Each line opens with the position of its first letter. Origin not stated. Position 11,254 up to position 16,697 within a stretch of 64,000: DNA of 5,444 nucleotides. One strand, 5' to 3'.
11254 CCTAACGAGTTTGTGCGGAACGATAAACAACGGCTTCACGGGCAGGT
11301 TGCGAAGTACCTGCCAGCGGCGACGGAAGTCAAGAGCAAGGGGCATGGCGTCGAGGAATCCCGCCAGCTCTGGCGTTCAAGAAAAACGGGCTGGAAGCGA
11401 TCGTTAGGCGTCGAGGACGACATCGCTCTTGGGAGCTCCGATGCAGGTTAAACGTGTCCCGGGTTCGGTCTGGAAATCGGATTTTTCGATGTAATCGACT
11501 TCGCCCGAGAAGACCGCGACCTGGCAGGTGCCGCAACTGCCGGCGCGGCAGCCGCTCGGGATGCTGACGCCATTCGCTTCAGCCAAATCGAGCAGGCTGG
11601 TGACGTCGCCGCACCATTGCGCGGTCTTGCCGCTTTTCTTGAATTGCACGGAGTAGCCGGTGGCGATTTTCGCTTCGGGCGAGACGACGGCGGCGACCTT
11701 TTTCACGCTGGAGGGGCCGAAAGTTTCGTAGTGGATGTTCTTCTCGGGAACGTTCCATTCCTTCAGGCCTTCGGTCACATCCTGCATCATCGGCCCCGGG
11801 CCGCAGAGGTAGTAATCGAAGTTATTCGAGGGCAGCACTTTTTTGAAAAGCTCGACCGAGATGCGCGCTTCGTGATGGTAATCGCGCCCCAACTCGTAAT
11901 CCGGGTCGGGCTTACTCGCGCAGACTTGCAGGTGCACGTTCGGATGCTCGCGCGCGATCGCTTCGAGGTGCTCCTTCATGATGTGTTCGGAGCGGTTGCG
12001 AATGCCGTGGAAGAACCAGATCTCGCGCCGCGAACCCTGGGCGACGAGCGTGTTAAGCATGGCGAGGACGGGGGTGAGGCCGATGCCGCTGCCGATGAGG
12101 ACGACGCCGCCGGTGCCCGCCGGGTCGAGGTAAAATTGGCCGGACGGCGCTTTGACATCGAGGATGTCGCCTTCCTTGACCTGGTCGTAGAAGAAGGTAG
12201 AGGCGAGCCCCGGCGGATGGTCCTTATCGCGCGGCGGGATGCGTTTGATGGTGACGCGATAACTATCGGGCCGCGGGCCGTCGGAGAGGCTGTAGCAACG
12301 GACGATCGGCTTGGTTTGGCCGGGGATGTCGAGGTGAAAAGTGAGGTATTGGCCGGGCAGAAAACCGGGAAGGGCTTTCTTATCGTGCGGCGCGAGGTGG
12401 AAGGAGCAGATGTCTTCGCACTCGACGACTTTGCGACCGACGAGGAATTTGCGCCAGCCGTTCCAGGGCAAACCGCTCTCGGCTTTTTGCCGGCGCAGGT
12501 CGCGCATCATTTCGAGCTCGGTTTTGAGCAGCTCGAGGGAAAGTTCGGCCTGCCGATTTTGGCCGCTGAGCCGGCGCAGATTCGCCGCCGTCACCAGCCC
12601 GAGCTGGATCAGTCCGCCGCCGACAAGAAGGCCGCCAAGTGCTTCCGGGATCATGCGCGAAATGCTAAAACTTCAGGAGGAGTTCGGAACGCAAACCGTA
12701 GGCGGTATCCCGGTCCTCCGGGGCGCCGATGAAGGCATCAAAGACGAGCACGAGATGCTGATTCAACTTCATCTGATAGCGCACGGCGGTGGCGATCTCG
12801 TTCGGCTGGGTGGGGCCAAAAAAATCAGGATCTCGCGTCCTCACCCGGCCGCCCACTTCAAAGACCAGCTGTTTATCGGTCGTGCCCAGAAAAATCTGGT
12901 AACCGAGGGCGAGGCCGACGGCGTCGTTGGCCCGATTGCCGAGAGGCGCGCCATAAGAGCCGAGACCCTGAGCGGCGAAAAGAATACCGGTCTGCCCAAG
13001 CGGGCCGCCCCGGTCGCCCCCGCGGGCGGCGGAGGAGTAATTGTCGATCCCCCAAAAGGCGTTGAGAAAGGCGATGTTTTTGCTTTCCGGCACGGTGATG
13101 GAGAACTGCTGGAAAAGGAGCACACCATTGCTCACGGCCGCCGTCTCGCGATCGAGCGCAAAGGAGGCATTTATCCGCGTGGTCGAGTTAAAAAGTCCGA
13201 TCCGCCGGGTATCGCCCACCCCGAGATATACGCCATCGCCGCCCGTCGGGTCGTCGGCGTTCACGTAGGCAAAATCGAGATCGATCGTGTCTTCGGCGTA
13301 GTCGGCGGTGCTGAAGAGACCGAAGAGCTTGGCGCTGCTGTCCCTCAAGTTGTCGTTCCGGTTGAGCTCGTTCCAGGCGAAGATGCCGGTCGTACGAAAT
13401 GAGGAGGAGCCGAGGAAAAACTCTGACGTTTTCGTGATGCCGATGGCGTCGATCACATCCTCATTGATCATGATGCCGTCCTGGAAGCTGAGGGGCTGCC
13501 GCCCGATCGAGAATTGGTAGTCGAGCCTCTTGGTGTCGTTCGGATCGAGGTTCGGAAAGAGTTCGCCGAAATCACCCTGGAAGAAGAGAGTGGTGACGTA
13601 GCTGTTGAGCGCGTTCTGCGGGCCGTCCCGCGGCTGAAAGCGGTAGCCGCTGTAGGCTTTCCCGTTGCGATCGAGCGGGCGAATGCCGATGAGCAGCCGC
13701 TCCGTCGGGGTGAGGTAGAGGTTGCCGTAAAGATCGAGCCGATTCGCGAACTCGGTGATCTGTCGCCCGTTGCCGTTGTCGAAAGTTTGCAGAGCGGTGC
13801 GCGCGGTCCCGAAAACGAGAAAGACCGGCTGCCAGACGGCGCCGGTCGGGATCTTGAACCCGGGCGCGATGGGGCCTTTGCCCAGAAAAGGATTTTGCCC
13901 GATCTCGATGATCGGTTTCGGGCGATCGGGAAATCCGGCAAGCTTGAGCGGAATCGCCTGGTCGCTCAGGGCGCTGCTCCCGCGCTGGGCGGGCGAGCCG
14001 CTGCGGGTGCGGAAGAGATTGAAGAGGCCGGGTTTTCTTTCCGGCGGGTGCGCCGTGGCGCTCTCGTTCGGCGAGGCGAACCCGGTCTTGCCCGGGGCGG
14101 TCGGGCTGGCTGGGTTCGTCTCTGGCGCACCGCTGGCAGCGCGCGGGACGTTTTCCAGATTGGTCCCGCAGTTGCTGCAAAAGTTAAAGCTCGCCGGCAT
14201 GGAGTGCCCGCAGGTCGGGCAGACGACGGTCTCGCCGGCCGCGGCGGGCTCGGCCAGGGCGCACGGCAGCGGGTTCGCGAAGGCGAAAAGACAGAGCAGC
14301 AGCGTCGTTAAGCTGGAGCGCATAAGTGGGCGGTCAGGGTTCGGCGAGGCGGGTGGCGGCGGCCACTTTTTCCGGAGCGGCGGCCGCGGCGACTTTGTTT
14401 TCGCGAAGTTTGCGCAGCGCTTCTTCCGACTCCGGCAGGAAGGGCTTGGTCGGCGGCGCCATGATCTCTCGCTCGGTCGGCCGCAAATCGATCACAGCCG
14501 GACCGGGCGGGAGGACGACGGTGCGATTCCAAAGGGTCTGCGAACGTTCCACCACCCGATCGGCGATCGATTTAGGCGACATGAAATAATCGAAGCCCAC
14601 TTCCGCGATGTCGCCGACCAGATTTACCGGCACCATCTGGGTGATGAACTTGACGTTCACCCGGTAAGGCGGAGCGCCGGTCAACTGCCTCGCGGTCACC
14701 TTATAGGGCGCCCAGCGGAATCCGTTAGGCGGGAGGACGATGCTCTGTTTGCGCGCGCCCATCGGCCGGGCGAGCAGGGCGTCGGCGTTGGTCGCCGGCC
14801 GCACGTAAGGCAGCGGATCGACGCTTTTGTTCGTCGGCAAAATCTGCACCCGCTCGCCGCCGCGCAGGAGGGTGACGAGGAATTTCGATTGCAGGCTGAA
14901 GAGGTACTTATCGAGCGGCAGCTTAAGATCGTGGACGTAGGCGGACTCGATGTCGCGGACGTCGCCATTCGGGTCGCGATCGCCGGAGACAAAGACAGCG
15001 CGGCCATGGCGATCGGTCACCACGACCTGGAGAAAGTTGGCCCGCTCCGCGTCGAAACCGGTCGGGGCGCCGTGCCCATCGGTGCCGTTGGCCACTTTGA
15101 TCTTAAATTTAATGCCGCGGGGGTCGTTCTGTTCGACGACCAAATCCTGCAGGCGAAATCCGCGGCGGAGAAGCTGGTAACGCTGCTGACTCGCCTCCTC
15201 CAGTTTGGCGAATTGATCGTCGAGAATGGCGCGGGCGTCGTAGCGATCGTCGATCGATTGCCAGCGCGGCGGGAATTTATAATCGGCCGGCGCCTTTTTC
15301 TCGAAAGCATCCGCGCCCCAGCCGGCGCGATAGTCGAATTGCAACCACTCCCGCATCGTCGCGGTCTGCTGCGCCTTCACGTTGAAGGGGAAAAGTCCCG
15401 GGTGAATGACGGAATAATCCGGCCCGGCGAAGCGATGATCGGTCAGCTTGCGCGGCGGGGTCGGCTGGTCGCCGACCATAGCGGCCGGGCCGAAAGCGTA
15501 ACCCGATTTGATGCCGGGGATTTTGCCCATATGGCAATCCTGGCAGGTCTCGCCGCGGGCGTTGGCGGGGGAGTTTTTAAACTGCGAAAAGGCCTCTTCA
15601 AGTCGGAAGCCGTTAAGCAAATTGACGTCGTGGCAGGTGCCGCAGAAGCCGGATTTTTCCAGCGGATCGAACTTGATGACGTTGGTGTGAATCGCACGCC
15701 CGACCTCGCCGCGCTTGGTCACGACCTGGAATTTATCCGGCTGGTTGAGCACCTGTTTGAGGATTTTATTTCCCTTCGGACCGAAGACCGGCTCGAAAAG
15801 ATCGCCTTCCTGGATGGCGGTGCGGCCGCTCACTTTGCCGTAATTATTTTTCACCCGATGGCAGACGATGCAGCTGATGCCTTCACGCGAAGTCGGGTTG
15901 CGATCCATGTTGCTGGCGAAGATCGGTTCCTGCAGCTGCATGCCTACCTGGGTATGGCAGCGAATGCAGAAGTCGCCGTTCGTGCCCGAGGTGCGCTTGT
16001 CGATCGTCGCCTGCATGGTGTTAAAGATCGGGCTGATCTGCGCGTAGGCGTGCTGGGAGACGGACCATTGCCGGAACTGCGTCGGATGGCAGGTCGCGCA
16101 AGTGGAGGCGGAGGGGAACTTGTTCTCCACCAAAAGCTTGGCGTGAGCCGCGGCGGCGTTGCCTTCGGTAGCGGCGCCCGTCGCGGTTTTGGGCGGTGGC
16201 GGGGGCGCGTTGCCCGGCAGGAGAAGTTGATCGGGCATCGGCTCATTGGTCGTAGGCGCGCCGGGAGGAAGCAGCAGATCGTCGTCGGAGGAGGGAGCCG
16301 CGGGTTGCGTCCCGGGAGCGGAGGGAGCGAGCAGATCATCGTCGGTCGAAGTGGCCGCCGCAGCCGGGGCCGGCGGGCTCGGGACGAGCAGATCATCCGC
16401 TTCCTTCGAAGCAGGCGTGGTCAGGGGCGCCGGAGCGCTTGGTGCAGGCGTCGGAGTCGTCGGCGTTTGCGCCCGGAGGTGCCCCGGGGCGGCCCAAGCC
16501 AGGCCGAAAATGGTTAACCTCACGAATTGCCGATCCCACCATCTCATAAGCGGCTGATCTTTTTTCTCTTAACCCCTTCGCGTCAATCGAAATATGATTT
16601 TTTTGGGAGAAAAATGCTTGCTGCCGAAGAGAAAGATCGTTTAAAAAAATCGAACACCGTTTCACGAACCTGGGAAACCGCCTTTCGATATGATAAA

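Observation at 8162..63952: Hyper-abundant dispersed word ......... (core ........): candidate DNA-uptake-signal-like genome signature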

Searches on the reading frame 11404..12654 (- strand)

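Call 9: search_protein_families(library=ncbifam, proteins=[window:11404-12654:-])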
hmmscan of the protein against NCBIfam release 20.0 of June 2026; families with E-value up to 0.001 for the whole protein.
window:11404-12654:- (416 aa): 26 families (the best 25 are shown)
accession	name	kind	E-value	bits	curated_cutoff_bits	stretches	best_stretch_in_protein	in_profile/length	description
NF009805.0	PRK13289.1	equivalog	2.3e-76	257.3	432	1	52-317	139-397/399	NO-inducible flavohemoprotein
NF040810.1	BenC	equivalog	1.3e-42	146.2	430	2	83-315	120-333/333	benzoate 1,2-dioxygenase electron transfer component BenC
TIGR02160.1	PA_CoA_Oxy5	hypoth_equivalog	5e-41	140.7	420.8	1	89-413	24-347/352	1,2-phenylacetyl-CoA epoxidase subunit PaaE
NF058606.1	GlBtMonoRdsGbcB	equivalog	1.8e-37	129.1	500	1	68-415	14-361/362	glycine betaine monooxygenase reductase subunit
NF008822.0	PRK11872.1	equivalog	8.1e-35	120.4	402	2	86-316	125-339/341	anthranilate 1,2-dioxygenase electron transfer component AntC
NF045803.1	MethMoxFADbindMmoC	equivalog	7.5e-34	117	500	2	93-315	135-343/343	aromatic/alkene monooxygenase hydroxylase FAD-binding subunit MmoC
NF007964.0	PRK10684.1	equivalog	7.2e-31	107.4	383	1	78-414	20-332/333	NADH oxidoreductase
TIGR01941.1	nqrF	equivalog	9.5e-29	100.5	295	1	114-313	202-404/405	NADH:ubiquinone reductase (Na(+)-transporting) subunit F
NF004317.0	PRK05713.1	equivalog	3.7e-15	56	338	2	352-413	17-81/312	iron-sulfur-binding ferredoxin reductase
TIGR02008.1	fdx_plant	subfamily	1.1e-13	50.7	81.15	1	334-414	3-88/97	ferredoxin [2Fe-2S]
NF005963.0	PRK08051.1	equivalog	2.5e-12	46.6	230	1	155-312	77-230/233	NAD(P)H-flavin reductase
NF052252.1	flav_redu_LuxG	exception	3.3e-12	46.1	340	1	152-298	73-214/232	flavin mononucleotide reductase LuxG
NF041393.1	Frdxn_Halo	equivalog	4.4e-10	39.5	150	1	352-413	46-111/128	ferredoxin Fer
NF006220.0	PRK08345.1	subfamily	5.5e-10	39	395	1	76-308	21-247/294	cytochrome-c3 hydrogenase subunit gamma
NF007985.1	PRK10713.1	equivalog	9.4e-10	37.9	75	1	338-415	3-80/81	class I ribonucleotide reductase maintenance protein YfaE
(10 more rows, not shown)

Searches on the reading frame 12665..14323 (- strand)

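Call 9: search_protein_families(library=ncbifam, proteins=[window:12665-14323:-])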
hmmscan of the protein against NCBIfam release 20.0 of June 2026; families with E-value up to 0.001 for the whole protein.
window:12665-14323:- (552 aa): 0 families

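Call 47: search_protein_families(library=pfam, proteins=[window:12665-14323:-], max_evalue=0.001)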
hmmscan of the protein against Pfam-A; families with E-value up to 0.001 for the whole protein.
window:12665-14323:- (552 aa): 5 families
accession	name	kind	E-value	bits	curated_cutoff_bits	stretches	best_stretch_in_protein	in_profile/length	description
PF13240.11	Zn_Ribbon_1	-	4.7e-06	26.7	25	1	35-56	2-23/23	zinc-ribbon domain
PF12773.13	DZR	-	5.3e-05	23.7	27.3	1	35-57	1-23/45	Double zinc ribbon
PF24463.1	DUF7577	-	5.5e-05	23.1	28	1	31-57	1-27/27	Domain of unknown function (DUF7577)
PF13248.11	Zn_ribbon_3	-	0.0002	21.1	27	1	31-56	1-26/26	zinc-ribbon domain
PF24460.1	DUF7575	-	0.0003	20.5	28.5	1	31-57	2-28/28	Domain of unknown function (DUF7575)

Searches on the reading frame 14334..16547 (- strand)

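Call 9: search_protein_families(library=ncbifam, proteins=[window:14334-16547:-])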
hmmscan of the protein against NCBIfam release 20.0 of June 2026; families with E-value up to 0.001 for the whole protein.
window:14334-16547:- (737 aa): 6 families
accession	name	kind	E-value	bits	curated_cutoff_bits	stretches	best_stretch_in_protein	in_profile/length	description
NF041198.1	UshA_like_PCGU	equivalog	6.2e-07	28.4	275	1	134-231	395-480/519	UshA-like (seleno)protein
NF040886.1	cyt_C_like_Sec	equivalog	7.6e-07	28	250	0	283-342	189-253/423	multiheme c-type cytochrome (seleno)protein ExtKL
TIGR03508.1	decahem_SO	subfamily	1.4e-06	28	192.2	1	146-236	69-156/258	DmsE family decaheme c-type cytochrome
NF041028.1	decahem_GSU2203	exception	4.1e-05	22.9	325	1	146-238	100-189/317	GSU2203 family decaheme c-type cytochrome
TIGR02162.1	torC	equivalog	5.9e-05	22.5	478.2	1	186-341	41-175/387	pentaheme c-type cytochrome TorC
TIGR04315.1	octaheme_Shew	subfamily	0.00013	21.1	375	1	148-247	21-120/440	tetrathionate reductase family octaheme c-type cytochrome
